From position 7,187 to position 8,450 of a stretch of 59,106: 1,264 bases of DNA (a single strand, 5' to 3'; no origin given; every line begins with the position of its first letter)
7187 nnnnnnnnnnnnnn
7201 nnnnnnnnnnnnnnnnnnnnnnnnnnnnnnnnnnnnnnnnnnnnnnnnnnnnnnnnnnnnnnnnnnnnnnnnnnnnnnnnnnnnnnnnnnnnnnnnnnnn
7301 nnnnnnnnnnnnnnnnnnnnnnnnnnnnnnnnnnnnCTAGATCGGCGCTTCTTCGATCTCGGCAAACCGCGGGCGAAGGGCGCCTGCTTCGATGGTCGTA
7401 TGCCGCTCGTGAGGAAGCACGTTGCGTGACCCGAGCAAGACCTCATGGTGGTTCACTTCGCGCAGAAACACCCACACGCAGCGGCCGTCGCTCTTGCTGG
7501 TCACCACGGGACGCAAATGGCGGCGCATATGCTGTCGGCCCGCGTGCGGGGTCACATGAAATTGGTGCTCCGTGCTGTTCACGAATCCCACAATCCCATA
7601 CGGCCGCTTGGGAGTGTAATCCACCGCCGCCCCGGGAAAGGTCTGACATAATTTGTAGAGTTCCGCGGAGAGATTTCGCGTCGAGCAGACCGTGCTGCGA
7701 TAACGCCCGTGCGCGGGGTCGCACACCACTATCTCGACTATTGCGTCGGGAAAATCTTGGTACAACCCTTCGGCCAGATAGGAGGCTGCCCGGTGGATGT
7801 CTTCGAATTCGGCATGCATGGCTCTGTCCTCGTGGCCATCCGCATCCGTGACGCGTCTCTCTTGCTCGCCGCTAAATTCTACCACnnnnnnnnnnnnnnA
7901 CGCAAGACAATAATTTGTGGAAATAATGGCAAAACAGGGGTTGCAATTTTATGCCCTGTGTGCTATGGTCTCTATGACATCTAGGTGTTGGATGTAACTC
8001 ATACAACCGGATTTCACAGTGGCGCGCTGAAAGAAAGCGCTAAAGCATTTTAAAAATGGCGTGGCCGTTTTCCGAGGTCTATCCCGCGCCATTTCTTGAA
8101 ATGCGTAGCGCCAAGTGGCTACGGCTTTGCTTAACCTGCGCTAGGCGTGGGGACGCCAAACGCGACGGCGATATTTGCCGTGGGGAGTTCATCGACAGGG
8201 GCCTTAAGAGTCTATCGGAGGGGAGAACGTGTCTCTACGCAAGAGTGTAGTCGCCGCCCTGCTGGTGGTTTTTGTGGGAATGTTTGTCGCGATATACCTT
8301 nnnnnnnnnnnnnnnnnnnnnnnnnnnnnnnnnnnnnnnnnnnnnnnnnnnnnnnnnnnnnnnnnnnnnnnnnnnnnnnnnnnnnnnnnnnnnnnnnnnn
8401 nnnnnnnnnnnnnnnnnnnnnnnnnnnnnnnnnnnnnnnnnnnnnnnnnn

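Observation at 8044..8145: Repeated ~105-nt structured element (copy A) upstream of a secreted-protein gene, with compensatory base changes versus copy B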

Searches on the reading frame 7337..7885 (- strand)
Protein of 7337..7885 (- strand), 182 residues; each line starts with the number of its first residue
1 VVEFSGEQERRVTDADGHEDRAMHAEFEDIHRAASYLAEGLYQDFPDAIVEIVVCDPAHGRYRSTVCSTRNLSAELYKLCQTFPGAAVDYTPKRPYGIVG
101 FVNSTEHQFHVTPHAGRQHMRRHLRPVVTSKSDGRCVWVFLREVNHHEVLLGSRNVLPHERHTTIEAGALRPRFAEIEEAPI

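Call 10: search_protein_families(library=pfam, proteins=[window:7337-7885:-])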
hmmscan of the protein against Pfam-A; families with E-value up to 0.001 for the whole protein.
window:7337-7885:- (182 aa): 0 families

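Call 45: find_encoding_contigs(protein=window:7337-7885:-, flank=2000, max_places=10)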
Protein window:7337-7885:- (182 aa): no gene with exactly this product is on record in the collection.

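Call 48: find_encoding_contigs(protein=window:7337-7819:-, flank=2000, max_places=10)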
Protein window:7337-7819:- (160 aa): 5 contigs read that carry it; 5 places shown.
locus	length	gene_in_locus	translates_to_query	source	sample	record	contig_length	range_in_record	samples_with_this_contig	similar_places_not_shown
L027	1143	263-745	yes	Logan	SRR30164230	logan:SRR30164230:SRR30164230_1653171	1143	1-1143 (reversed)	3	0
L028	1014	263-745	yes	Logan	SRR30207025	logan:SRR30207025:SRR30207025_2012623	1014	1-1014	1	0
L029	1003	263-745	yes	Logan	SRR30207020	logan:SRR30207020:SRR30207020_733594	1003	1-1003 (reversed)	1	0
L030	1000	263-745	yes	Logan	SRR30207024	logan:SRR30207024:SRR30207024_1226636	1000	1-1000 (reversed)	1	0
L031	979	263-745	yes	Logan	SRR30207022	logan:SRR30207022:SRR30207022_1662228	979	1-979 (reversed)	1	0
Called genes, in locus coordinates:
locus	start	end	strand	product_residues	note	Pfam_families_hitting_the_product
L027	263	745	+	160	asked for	-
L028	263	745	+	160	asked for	-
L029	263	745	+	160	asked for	-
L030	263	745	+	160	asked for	-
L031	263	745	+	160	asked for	-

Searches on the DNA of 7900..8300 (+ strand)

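Call 9: search_rna_families(source=window, start=7900, end=8300, threshold=evalue, max_evalue=10, show_alignments=2)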
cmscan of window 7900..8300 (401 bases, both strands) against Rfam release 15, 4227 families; matches with E-value up to 10: 2.
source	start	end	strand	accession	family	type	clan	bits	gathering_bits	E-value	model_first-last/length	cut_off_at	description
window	8013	8053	+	RF01726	SAM-II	Cis-reg; riboswitch;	-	16.7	44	1.4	1-60/60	no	SAM-II riboswitch aptamer (SAM-II long loop)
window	8021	8090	+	RF00350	snoZ152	Gene; snRNA; snoRNA; CD-box;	-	15.8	50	4.5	1-109/109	no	Small nucleolar RNA Z152/R70/R12/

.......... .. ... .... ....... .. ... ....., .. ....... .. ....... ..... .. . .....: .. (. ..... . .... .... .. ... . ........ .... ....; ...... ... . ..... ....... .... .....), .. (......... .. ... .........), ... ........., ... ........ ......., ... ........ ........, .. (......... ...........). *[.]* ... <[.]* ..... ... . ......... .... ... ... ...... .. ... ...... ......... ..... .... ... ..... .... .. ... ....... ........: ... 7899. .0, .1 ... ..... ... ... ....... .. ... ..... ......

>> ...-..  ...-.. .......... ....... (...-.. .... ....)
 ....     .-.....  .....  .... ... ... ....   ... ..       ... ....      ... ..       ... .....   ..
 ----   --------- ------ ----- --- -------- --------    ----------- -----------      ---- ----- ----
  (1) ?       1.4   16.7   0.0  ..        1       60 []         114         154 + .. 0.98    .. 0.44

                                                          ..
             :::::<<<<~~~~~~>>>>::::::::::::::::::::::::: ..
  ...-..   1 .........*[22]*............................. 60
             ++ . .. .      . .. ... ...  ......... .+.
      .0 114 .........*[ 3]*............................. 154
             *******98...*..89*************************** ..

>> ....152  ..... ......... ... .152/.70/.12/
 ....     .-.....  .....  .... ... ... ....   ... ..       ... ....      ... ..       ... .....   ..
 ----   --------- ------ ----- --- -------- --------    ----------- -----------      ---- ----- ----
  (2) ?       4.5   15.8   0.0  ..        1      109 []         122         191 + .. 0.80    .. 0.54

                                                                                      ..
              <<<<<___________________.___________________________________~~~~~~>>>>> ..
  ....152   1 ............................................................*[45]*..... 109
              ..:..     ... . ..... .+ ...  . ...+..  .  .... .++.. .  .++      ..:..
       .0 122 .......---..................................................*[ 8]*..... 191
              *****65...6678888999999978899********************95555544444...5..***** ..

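Call 67: search_dna_similar(query=window:8040-8144:+, collection=phages, mode=distant, max_evalue=1, max_rows=10)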
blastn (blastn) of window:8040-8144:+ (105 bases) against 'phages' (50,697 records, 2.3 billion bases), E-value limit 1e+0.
Records with a match: 1; places in all: 1; records where one place covers at least 80% of the query: 0.
Best place of each record, by identity: 80-90% 1.
By first word of the organism name: Thermus 1.
By host as written in the record: Thermus thermophilus HB8 1.
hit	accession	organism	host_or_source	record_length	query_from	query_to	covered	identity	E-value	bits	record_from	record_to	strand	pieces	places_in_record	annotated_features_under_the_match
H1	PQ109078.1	Thermus phage Tsatsa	Thermus thermophilus HB8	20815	19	53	33%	82.9%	1e+0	37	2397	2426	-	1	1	PAPS reductase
